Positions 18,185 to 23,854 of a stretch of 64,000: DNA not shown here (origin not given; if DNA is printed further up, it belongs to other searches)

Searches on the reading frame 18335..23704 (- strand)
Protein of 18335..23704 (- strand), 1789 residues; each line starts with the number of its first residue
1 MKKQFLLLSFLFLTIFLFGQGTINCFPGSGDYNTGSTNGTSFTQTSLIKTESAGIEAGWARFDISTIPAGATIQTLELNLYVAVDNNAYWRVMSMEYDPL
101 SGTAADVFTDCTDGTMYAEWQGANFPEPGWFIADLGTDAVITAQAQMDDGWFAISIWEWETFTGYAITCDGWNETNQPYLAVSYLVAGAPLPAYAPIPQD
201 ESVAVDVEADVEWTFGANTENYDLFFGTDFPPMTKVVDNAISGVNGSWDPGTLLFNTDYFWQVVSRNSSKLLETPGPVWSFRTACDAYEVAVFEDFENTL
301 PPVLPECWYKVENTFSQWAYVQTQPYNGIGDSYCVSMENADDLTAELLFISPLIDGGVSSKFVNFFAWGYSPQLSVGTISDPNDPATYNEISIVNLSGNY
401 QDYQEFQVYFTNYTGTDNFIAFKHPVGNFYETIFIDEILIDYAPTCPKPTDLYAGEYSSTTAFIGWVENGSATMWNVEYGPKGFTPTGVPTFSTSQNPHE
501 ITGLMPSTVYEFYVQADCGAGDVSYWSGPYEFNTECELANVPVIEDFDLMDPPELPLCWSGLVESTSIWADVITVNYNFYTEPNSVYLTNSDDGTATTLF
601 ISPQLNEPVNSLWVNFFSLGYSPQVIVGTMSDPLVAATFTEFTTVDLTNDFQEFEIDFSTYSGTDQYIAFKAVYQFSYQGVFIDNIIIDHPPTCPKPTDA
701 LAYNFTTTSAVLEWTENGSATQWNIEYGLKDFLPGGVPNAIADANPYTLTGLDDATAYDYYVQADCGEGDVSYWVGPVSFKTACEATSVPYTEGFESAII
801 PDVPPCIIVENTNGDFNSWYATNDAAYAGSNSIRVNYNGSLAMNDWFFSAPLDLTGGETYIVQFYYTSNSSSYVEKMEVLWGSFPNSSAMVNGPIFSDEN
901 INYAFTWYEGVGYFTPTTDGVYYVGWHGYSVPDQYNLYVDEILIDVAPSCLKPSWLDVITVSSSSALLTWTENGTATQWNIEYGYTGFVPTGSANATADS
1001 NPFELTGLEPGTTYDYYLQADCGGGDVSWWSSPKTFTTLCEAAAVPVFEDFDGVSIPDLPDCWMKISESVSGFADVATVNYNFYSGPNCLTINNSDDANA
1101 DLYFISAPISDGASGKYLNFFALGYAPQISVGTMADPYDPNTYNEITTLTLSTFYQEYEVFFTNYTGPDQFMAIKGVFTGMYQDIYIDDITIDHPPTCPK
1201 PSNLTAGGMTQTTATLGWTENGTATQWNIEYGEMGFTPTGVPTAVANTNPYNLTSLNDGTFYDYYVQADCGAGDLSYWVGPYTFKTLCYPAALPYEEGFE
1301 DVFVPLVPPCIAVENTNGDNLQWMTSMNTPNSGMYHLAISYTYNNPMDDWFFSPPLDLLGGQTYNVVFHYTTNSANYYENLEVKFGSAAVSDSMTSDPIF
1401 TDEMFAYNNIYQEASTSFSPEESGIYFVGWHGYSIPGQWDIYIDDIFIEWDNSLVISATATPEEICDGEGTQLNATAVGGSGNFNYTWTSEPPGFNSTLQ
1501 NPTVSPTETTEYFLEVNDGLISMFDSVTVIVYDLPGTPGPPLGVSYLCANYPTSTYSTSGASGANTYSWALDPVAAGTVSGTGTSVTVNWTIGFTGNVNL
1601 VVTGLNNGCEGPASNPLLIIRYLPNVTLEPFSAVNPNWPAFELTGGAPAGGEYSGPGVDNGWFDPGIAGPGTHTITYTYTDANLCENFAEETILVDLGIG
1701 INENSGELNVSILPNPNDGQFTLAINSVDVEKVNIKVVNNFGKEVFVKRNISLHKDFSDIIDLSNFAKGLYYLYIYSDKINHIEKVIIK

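Call 42: search_protein_families(library=pfam, proteins=[window:18335-23704:-])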
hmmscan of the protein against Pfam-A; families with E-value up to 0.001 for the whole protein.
window:18335-23704:- (1789 aa): 5 families
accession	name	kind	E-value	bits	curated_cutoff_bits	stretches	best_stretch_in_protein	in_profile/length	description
PF00041.27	fn3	-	3.8e-28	98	25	4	952-1032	2-79/84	Fibronectin type III domain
PF16656.11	Pur_ac_phosph_N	-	1.8e-13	51.3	30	1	962-1038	11-93/93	Purple acid Phosphatase, N-terminal domain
PF18962.6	Por_Secre_tail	-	2.9e-10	40.7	27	1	1713-1788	2-75/75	Secretion system C-terminal sorting domain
PF25059.1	FN3_DSCAM-DSCAML_C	-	1.1e-05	26.1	39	0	473-522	21-70/89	DSCAM/DSCAML C-terminal Fn3-like domain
PF19408.5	PKD_6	-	3.7e-05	24.4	25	1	1537-1614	4-77/82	PKD-like domain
